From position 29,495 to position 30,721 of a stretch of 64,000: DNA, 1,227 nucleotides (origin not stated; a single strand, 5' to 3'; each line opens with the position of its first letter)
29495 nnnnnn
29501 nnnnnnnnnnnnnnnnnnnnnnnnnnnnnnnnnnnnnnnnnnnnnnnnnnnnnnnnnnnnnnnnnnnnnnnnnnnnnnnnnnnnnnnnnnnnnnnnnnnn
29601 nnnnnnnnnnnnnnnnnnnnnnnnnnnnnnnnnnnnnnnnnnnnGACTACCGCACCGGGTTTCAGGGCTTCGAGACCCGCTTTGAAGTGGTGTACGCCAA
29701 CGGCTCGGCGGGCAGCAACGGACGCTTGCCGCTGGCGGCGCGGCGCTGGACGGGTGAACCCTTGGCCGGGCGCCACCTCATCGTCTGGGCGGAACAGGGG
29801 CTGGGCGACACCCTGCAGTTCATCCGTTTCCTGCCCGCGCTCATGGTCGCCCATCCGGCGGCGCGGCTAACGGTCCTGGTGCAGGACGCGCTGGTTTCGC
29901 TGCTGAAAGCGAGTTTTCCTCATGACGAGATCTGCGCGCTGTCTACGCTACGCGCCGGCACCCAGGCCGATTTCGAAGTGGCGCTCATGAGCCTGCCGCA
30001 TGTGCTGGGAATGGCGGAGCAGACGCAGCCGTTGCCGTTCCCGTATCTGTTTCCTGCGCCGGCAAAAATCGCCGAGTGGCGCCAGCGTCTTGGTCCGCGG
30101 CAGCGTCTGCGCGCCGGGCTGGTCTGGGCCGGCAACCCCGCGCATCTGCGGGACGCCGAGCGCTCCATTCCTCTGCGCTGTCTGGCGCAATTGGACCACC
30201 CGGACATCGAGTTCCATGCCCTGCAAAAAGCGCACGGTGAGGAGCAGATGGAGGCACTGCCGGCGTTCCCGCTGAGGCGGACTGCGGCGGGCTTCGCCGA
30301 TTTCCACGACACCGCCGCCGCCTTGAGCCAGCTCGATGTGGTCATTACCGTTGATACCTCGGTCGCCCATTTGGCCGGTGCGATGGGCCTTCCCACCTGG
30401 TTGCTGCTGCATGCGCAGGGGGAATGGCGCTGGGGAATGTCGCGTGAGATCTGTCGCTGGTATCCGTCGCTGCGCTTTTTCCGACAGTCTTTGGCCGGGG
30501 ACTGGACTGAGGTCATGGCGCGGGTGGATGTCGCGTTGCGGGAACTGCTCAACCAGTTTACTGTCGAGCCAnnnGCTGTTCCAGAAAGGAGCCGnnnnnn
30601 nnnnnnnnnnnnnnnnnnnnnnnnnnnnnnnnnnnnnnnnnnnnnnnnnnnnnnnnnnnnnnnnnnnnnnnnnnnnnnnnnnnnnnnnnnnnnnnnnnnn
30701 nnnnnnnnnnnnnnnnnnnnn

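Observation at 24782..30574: Three tandem, translationally coupled TPR + GT9-like glycosyltransferase paralogues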

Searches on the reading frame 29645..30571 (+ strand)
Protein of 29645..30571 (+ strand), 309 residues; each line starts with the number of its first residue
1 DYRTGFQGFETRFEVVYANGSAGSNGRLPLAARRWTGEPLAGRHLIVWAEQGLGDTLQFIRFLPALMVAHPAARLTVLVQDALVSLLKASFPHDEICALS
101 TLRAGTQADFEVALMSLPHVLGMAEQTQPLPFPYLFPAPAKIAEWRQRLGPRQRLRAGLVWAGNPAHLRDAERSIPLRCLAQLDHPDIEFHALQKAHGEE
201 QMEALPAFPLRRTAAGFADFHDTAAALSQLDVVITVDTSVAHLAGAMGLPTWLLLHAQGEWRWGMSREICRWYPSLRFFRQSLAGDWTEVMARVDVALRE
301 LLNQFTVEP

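Call 8: search_solved_structures(query=window:29645-30571:+, max_evalue=10, show_alignments=3)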
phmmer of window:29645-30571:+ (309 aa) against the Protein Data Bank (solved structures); distinct sequences matched with E-value up to 10: 0.

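Call 10: find_homologous_proteins(query=window:29645-30571:+, max_evalue=0.00001)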
Query window:29645-30571:+ (309 aa): 5341 proteins with E <= 0.00001 among 8000 candidates; the best 120 are listed.
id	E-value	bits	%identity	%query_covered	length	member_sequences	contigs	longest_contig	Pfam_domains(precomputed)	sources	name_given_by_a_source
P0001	7.0e-153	526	98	79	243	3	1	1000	-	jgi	jgi:hypothetical protein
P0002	1.2e-64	237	49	85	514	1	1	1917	PF13431.13,PF23914.2,PF13414.13,PF13176.13,PF13428.13,PF13374.13,PF14559.13,PF13371.13,PF00515.35,PF12895.14,PF13424.13,PF13432.13,PF13181.13,PF01075.24,PF07719.24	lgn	-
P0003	1.7e-60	223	48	86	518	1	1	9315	PF13431.13,PF23914.2,PF13414.13,PF13176.13,PF13428.13,PF25064.2,PF13374.13,PF14559.13,PF13371.13,PF00515.35,PF12895.14,PF13424.13,PF13432.13,PF13181.13,PF01075.24,PF07719.24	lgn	-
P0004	3.3e-60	222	45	88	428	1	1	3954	PF19662.5,PF01075.24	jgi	jgi:hypothetical protein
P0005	3.3e-60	222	42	88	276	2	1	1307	PF01075.24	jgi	jgi:hypothetical protein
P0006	7.0e-60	221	48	86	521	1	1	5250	PF25063.1,PF13431.13,PF23914.2,PF13414.13,PF13176.13,PF13428.13,PF13374.13,PF14559.13,PF13371.13,PF00515.35,PF12895.14,PF13424.13,PF13432.13,PF13181.13,PF07719.24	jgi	jgi:tetratricopeptide (TPR) repeat protein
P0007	3.2e-59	219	43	97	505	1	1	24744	PF13431.13,PF23914.2,PF13414.13,PF13176.13,PF13428.13,PF13374.13,PF14559.13,PF13371.13,PF00515.35,PF13424.13,PF13432.13,PF13181.13,PF07719.24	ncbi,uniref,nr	ncbi:tetratricopeptide repeat protein [Rhodoplanes roseus]|uniref:Uncharacterized protein n=1 Tax=Rh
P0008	3.3e-59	219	44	96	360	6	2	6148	-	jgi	jgi:hypothetical protein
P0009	1.8e-58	216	43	96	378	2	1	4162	-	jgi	jgi:hypothetical protein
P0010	1.8e-58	216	42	97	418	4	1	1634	PF14559.13,PF13414.13,PF00515.35,PF13432.13,PF07719.24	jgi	jgi:hypothetical protein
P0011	2.0e-58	216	42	98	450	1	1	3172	PF13431.13,PF23914.2,PF13414.13,PF13176.13,PF13428.13,PF13374.13,PF14559.13,PF24575.2,PF13371.13,PF00515.35,PF12895.14,PF13424.13,PF21033.5,PF13432.13,PF13181.13,PF07719.24,PF13174.13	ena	-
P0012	2.5e-58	216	48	86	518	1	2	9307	PF13431.13,PF23914.2,PF13414.13,PF13176.13,PF13428.13,PF13374.13,PF14559.13,PF13371.13,PF00515.35,PF12895.14,PF13424.13,PF13432.13,PF13181.13,PF01075.24,PF07719.24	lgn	-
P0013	5.1e-58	215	45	98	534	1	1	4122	PF13431.13,PF23914.2,PF13414.13,PF13176.13,PF13428.13,PF13374.13,PF14559.13,PF24575.2,PF13371.13,PF00515.35,PF13424.13,PF13432.13,PF13181.13,PF07719.24,PF13174.13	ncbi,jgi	-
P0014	7.0e-58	214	47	86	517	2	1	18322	PF13431.13,PF23914.2,PF13414.13,PF13176.13,PF13428.13,PF13374.13,PF14559.13,PF24575.2,PF13371.13,PF00515.35,PF12895.14,PF13424.13,PF13432.13,PF13181.13,PF01075.24,PF07719.24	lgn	-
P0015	7.3e-58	214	43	87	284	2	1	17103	PF01075.24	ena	-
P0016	7.9e-58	214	44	97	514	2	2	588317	PF13431.13,PF23914.2,PF13414.13,PF13176.13,PF13428.13,PF13374.13,PF14559.13,PF13371.13,PF00515.35,PF12895.14,PF13424.13,PF13432.13,PF13181.13,PF01075.24,PF07719.24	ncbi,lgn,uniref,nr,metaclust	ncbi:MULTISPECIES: tetratricopeptide repeat protein [unclassified Duganella]|uniref:tetratricopeptid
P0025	3.0e-57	212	46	86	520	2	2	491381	PF13431.13,PF23914.2,PF13414.13,PF13176.13,PF13428.13,PF13374.13,PF14559.13,PF24575.2,PF13371.13,PF00515.35,PF12895.14,PF13424.13,PF13432.13,PF13181.13,PF01075.24,PF07719.24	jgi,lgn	jgi:tetratricopeptide (TPR) repeat protein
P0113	3.3e-54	202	41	97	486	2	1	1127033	PF13431.13,PF13414.13,PF13176.13,PF13428.13,PF13374.13,PF14559.13,PF13371.13,PF00515.35,PF13424.13,PF13432.13,PF13181.13,PF01075.24,PF07719.24,PF13174.13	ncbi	ncbi:MAG: tetratricopeptide repeat protein [Rhodocyclaceae bacterium]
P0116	3.9e-54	202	44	86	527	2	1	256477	PF03704.24,PF13431.13,PF23914.2,PF13414.13,PF13176.13,PF13428.13,PF13374.13,PF14559.13,PF24575.2,PF13371.13,PF00515.35,PF12895.14,PF13424.13,PF21033.5,PF13432.13,PF13181.13,PF14561.13,PF07719.24,PF13174.13,PF20308.5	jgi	jgi:tetratricopeptide (TPR) repeat protein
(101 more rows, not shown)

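Call 20: find_encoding_contigs(protein=P0016, flank=10000, max_places=2)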
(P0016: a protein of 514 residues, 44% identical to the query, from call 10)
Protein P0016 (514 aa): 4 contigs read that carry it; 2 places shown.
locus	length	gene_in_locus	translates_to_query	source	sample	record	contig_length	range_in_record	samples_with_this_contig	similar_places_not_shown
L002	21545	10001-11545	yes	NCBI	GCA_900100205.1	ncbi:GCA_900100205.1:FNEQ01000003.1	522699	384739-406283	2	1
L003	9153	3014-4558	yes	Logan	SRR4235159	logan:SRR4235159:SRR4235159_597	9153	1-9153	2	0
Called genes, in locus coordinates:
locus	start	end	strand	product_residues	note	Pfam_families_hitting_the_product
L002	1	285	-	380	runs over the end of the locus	PF00532:Peripla_BP_1, PF13407:Peripla_BP_4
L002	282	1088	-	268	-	PF00497:SBP_bac_3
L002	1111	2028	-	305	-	PF00135:COesterase, PF02129:Peptidase_S15 (weak), PF20434:BD-FAE, PF07859:Abhydrolase_3, PF12697:Abhydrolase_6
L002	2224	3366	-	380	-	PF07690:MFS_1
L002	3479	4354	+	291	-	-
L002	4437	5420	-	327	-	PF12146:Hydrolase_4 (weak), PF00561:Abhydrolase_1, PF12697:Abhydrolase_6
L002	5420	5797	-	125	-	PF04828:GFA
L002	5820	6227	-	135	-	PF02566:OsmC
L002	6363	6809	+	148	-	PF22381:Staph_reg_Sar_Rot, PF01047:MarR, PF12802:MarR_2, PF13463:HTH_27 (weak)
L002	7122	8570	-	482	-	PF00884:Sulfatase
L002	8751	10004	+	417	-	PF04389:Peptidase_M28, PF01546:Peptidase_M20 (weak)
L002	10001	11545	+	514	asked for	PF13424:TPR_12 (weak), PF14559:TPR_19 (weak), PF00515:TPR_1, PF07719:TPR_2 (weak), PF13371:TPR_9 (weak), PF13414:TPR_11 (weak), PF00515:TPR_1 (weak), PF01075:Glyco_transf_9 (weak), +8 more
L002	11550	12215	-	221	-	PF05643:GNA1162-like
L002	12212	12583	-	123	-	PF16068:DUF4810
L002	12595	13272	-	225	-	PF03783:CsgG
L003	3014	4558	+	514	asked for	PF13424:TPR_12 (weak), PF14559:TPR_19 (weak), PF00515:TPR_1, PF07719:TPR_2 (weak), PF13371:TPR_9 (weak), PF13414:TPR_11 (weak), PF00515:TPR_1 (weak), PF01075:Glyco_transf_9 (weak), +8 more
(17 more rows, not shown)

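Call 21: find_encoding_contigs(protein=P0113, flank=10000, max_places=2)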
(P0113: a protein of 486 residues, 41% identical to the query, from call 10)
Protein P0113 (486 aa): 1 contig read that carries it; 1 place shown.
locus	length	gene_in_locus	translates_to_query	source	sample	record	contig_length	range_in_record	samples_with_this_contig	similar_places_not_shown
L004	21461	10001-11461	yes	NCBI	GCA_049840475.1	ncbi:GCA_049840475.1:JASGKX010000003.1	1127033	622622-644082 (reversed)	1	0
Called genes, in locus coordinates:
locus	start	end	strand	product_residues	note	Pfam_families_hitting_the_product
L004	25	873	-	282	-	PF00497:SBP_bac_3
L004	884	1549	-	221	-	PF01177:Asp_Glu_race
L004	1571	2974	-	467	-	PF01425:Amidase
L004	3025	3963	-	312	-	PF00701:DHDPS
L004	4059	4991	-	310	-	PF00126:HTH_1, PF03466:LysR_substrate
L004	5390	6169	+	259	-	PF00106:adh_short, PF13460:NAD_binding_10 (faint), PF13561:adh_short_C2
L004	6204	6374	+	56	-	-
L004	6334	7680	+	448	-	PF01979:Amidohydro_1, PF07969:Amidohydro_3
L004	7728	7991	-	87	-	PF03776:MinE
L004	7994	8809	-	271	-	PF00142:Fer4_NifH (faint), PF01656:CbiA, PF02374:ArsA_ATPase (weak), PF09140:MipZ, PF10609:ParA, PF13614:AAA_31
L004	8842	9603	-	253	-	PF05209:MinC_N, PF03775:MinC_C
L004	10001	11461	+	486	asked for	PF13428:TPR_14 (faint), PF13181:TPR_8 (faint), PF13431:TPR_17 (faint), PF13424:TPR_12, PF13432:TPR_16 (weak), PF14559:TPR_19 (weak), PF00515:TPR_1 (weak), PF07719:TPR_2 (weak), +6 more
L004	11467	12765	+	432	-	PF13371:TPR_9 (faint), PF12895:ANAPC3, PF23914:TPR_CcmH_CycH (weak), PF14559:TPR_19 (weak), PF13431:TPR_17 (weak), PF00515:TPR_1 (weak), PF07719:TPR_2 (weak), PF13432:TPR_16 (weak), +7 more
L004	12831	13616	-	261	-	PF01311:Bac_export_1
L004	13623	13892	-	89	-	PF01313:Bac_export_3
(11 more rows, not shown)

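Call 23: find_encoding_contigs(protein=P0025, flank=10000, max_places=1)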
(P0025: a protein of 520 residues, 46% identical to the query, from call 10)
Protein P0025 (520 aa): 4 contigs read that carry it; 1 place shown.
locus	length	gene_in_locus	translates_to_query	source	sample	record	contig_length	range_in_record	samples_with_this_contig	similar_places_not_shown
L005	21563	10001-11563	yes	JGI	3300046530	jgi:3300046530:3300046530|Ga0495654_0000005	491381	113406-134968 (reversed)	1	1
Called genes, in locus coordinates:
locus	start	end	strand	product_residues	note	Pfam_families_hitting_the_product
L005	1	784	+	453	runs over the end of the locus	PF07690:MFS_1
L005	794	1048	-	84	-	-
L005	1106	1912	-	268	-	PF00497:SBP_bac_3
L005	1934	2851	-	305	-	PF00135:COesterase, PF20434:BD-FAE, PF07859:Abhydrolase_3, PF12697:Abhydrolase_6 (weak), PF00326:Peptidase_S9 (weak)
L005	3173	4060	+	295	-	-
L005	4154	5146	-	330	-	PF00561:Abhydrolase_1, PF12146:Hydrolase_4 (weak), PF12697:Abhydrolase_6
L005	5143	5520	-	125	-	PF04828:GFA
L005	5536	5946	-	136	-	PF02566:OsmC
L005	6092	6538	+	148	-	PF22381:Staph_reg_Sar_Rot, PF01047:MarR, PF12802:MarR_2, PF13463:HTH_27 (weak)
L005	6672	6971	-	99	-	-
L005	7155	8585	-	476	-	PF00884:Sulfatase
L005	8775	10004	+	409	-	PF01546:Peptidase_M20 (weak), PF04389:Peptidase_M28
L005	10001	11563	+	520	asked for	PF12895:ANAPC3 (weak), PF13432:TPR_16 (weak), PF14559:TPR_19 (weak), PF13424:TPR_12 (weak), PF14559:TPR_19 (weak), PF00515:TPR_1 (weak), PF07719:TPR_2 (weak), PF13371:TPR_9 (weak), +9 more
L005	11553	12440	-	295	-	PF00126:HTH_1, PF03466:LysR_substrate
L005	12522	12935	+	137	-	PF01361:Tautomerase, PF14552:Tautomerase_2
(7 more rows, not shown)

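Call 24: find_encoding_contigs(protein=P0116, flank=10000, max_places=1)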
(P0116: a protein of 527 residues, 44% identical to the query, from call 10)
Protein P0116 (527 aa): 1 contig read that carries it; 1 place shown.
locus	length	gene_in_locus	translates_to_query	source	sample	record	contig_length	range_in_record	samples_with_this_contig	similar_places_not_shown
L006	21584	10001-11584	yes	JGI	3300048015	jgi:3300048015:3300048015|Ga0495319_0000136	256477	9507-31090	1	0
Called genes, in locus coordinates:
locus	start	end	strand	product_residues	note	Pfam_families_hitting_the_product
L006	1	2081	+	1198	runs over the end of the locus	PF00289:Biotin_carb_N, PF02786:CPSase_L_D2, PF07478:Dala_Dala_lig_C, PF02785:Biotin_carb_C, PF02626:CT_A_B, PF02682:CT_C_D, PF00364:Biotin_lipoyl, PF25917:BSH_RND, +3 more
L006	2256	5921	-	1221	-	PF00754:F5_F8_type_C, PF22633:F5_F8_type_C_2 (weak), PF00754:F5_F8_type_C, PF22633:F5_F8_type_C_2, PF00754:F5_F8_type_C, PF22633:F5_F8_type_C_2 (weak)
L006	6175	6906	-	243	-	PF01325:Fe_dep_repress, PF02742:Fe_dep_repr_C, PF04023:FeoA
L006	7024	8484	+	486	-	PF01566:Nramp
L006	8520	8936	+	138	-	PF00582:Usp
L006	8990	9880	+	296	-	PF13557:Phenol_MetA_deg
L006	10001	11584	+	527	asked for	PF00515:TPR_1, PF07719:TPR_2 (weak), PF13181:TPR_8 (weak), PF13414:TPR_11, PF13424:TPR_12 (weak), PF13432:TPR_16, PF14559:TPR_19 (weak), PF13432:TPR_16, +19 more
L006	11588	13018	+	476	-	PF13424:TPR_12 (weak), PF13432:TPR_16 (weak), PF00515:TPR_1, PF07719:TPR_2 (weak), PF13414:TPR_11 (weak), PF13432:TPR_16, PF14559:TPR_19 (weak), PF13424:TPR_12, +9 more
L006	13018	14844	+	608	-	-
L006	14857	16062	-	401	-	PF01757:Acyl_transf_3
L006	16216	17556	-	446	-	-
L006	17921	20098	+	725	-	PF13517:FG-GAP_3 (faint), PF07679:I-set (faint), PF13927:Ig_3 (weak)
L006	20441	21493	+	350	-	PF00535:Glycos_transf_2, PF10111:Glyco_tranf_2_2, PF13641:Glyco_tranf_2_3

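Call 36: predict_structure(alignment_id=A3)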
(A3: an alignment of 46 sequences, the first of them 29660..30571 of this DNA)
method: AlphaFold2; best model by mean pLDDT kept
length: 304 residues; sequences in the alignment: 46
mean_pLDDT: 91.9   pTM: 0.91
mean pLDDT of the five models: 91.9, 91.8, 91.1, 91.0, 90.3
residues with pLDDT >= 90: 238; 70-90: 51; 50-70: 11; < 50: 4
segments of 3 or more residues with pLDDT < 50: 16-18
pLDDT, mean of each block of 10 residues (from residue 1): 76 56 87 97 93 95 96 98 97 92 95 91 84 98 97 96 91 97 97 95 95 97 98 97 97 81 87 95 97 96 62
secondary structure, 60 per line:
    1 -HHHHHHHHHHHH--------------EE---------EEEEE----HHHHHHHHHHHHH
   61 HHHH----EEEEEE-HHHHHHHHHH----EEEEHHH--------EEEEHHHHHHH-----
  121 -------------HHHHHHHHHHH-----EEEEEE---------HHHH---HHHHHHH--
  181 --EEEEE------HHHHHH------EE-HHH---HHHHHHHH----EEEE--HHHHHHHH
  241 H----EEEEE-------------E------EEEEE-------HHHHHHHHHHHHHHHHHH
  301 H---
elements in order: H2-13 E39-43 H48-64 E69-74 H76-85 E90-93 E105-108 H109-115 H134-144 E150-155 H165-168 H172-178 E183-187 H194-199 H215-222 E227-230 H233-241 E246-250 E271-275 H283-301

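Call 38: fold_search(model_id=the predicted structure, library=pdb)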
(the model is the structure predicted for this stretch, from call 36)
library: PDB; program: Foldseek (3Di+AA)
matches with E <= 10: 1234; with E <= 0.001: 32
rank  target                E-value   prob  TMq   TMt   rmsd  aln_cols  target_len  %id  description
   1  1psw                  2.7e-09  1.00  0.62  0.57   5.9       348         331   14  Structure of E. coli ADP-heptose lps heptosyltransferase II (released 2003-07-08)
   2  3tov_A                3.6e-08  1.00  0.67  0.59   4.5       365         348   13  The crystal structure of the glycosyl transferase family 9 from Veillonella parvula DSM 2008 (released 2011-09-21)
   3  3tov_B                5.6e-07  1.00  0.61  0.55   6.2       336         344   12  The crystal structure of the glycosyl transferase family 9 from Veillonella parvula DSM 2008 (released 2011-09-21)
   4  6dfe_B                3.3e-06  1.00  0.53  0.50   7.9       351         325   13  The structure of a ternary complex of E. coli WaaC (released 2018-09-05)
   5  2h1h_A                7.0e-06  1.00  0.56  0.53   5.5       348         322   14  E. coli heptosyltransferase WaaC with ADP-2-deoxy-2-fluoro heptose (released 2007-05-22)
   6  2h1h_B                7.4e-06  1.00  0.54  0.53   6.2       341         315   13  E. coli heptosyltransferase WaaC with ADP-2-deoxy-2-fluoro heptose (released 2007-05-22)
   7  4rap_A                9.5e-06  1.00  0.49  0.40   7.0       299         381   12  Crystal structure of bacterial iron-containing dodecameric glycosyltransferase TibC from enterotoxigenic E.coli H10407 (released 2014-10-29)
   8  4rb4_C                1.0e-05  1.00  0.50  0.40   6.9       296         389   13  Crystal structure of dodecameric iron-containing heptosyltransferase TibC in complex with ADP-D-beta-D-heptose at 3.9  (released 2014-11-05)
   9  4rap_B                1.1e-05  1.00  0.52  0.43   6.4       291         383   13  Crystal structure of bacterial iron-containing dodecameric glycosyltransferase TibC from enterotoxigenic E.coli H10407 (released 2014-10-29)
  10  2gt1_A                1.1e-05  1.00  0.50  0.48   8.4       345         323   13  E. coli heptosyltransferase WaaC. (released 2007-05-01)
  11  9grx_1                1.5e-05  1.00  0.56  0.44   7.3       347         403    9  NDH-PSI-LHCI supercomplex from S. oleracea (released 2025-02-12)
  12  2gt1_B                1.6e-05  1.00  0.54  0.54   5.5       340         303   12  E. coli heptosyltransferase WaaC. (released 2007-05-01)
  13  4rap_J                1.7e-05  1.00  0.45  0.37   8.4       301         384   13  Crystal structure of bacterial iron-containing dodecameric glycosyltransferase TibC from enterotoxigenic E.coli H10407 (released 2014-10-29)
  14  4rap_G                2.2e-05  1.00  0.50  0.40   7.4       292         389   14  Crystal structure of bacterial iron-containing dodecameric glycosyltransferase TibC from enterotoxigenic E.coli H10407 (released 2014-10-29)
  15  4rb4_A                2.4e-05  1.00  0.48  0.40   7.7       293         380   13  Crystal structure of dodecameric iron-containing heptosyltransferase TibC in complex with ADP-D-beta-D-heptose at 3.9  (released 2014-11-05)
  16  4rap_D                2.9e-05  1.00  0.50  0.41   7.2       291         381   13  Crystal structure of bacterial iron-containing dodecameric glycosyltransferase TibC from enterotoxigenic E.coli H10407 (released 2014-10-29)
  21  4rap_L                8.2e-05  1.00  0.49  0.41   7.5       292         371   13  Crystal structure of bacterial iron-containing dodecameric glycosyltransferase TibC from enterotoxigenic E.coli H10407 (released 2014-10-29)
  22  4rap_F                9.8e-05  1.00  0.47  0.39   7.1       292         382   13  Crystal structure of bacterial iron-containing dodecameric glycosyltransferase TibC from enterotoxigenic E.coli H10407 (released 2014-10-29)
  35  7wff_a                1.3e-03  1.00  0.49  0.45   7.8       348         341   11  Subcomplexes B,M and L in the Cylic electron transfer supercomplex NDH-PSI from Arabidopsis (released 2022-03-16)
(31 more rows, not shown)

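Call 50: search_dna_similar(query=window:29660-30571:+, collection=plasmids, mode=protein, max_rows=40, max_evalue=1e-10)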
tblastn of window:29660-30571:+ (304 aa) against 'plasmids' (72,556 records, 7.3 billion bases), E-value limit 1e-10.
Records with a match: 138; places in all: 296; records where one place covers at least 80% of the query: 137.
Best place of each record, by identity: <60% 138.
By first word of the organism name: Azospirillum 47; Ralstonia 30; Burkholderia 13; Caballeronia 10; Paraburkholderia 9; Cupriavidus 3; Granulicella 2; Roseomonas 2; Aristophania 2; Bradyrhizobium 2; and 17 more.
By predicted mobility (MOB-suite, as given by PLSDB): non-mobilizable 101; mobilizable 26; conjugative 11.
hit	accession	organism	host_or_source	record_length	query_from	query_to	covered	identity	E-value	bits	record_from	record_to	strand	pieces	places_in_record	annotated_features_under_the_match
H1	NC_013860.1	Azospirillum sp. B510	-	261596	29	294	88%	45.5%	5e-54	196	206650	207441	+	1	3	tetratricopeptide repeat protein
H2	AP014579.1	Burkholderia sp. RPE67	Riptortus pedestris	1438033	7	304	98%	40.1%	8e-46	172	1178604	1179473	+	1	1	TPR repeat-containing protein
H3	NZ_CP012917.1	Azospirillum brasilense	Digitaria eriantha,microbe,root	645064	4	303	99%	39.3%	1e-40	157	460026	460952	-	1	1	tetratricopeptide repeat protein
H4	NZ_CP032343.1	Azospirillum brasilense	soil sample,Agricultural field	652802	4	303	99%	39.3%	1e-40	157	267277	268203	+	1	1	tetratricopeptide repeat protein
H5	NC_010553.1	Burkholderia ambifaria MC40-6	-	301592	1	299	98%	38.8%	7e-40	155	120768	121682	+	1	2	tetratricopeptide repeat protein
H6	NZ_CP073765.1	Methylovirgula sp. HY1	soil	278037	28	294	88%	43.3%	2e-52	191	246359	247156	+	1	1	tetratricopeptide repeat protein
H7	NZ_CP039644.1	Azospirillum sp. TSA2s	Soil,rice paddy soil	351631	29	294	88%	43.4%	1e-48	181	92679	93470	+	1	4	tetratricopeptide repeat protein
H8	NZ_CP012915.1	Azospirillum brasilense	Digitaria eriantha,microbe,root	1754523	22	296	90%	41.9%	7e-43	164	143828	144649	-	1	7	none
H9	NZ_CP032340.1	Azospirillum brasilense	soil sample,Agricultural field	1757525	22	296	90%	41.9%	7e-43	164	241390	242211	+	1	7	none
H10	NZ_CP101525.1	Burkholderia arboris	mixed culture,soil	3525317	19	297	92%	41.1%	5e-40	155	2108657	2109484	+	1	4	none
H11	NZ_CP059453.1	Azospirillum brasilense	Prokaryotes,soil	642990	19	294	91%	41.5%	2e-36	145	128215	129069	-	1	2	hypothetical protein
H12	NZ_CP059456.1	Azospirillum brasilense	Prokaryotes,soil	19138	19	294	91%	41.5%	2e-36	145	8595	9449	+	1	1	hypothetical protein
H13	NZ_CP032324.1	Azospirillum argentinense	soil sample,Agricultural field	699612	4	289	94%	40.1%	5e-41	158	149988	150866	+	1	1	tetratricopeptide repeat protein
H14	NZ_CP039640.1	Azospirillum sp. TSH100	soil,soil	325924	20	299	92%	40.8%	4e-45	170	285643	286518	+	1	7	tetratricopeptide repeat protein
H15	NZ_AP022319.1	Burkholderia sp. THE68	Togo hemipterus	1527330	4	289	94%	39.9%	3e-41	159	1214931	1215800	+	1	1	none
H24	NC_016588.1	Azospirillum lipoferum 4B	-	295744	29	300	89%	41.5%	8e-46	172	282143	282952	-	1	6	tetratricopeptide repeat protein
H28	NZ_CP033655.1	Burkholderia glumae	bacterial cell,diseased rice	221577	14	303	95%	38.5%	1e-42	163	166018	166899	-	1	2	tetratricopeptide repeat protein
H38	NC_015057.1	Granulicella tundricola MP5ACTX9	-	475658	25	296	89%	40.7%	3e-46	173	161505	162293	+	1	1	tetratricopeptide repeat protein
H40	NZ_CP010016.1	Burkholderia thailandensis 34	-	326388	14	297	93%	38.8%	8e-44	166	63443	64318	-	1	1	tetratricopeptide repeat-containing glycosyltransferase family protein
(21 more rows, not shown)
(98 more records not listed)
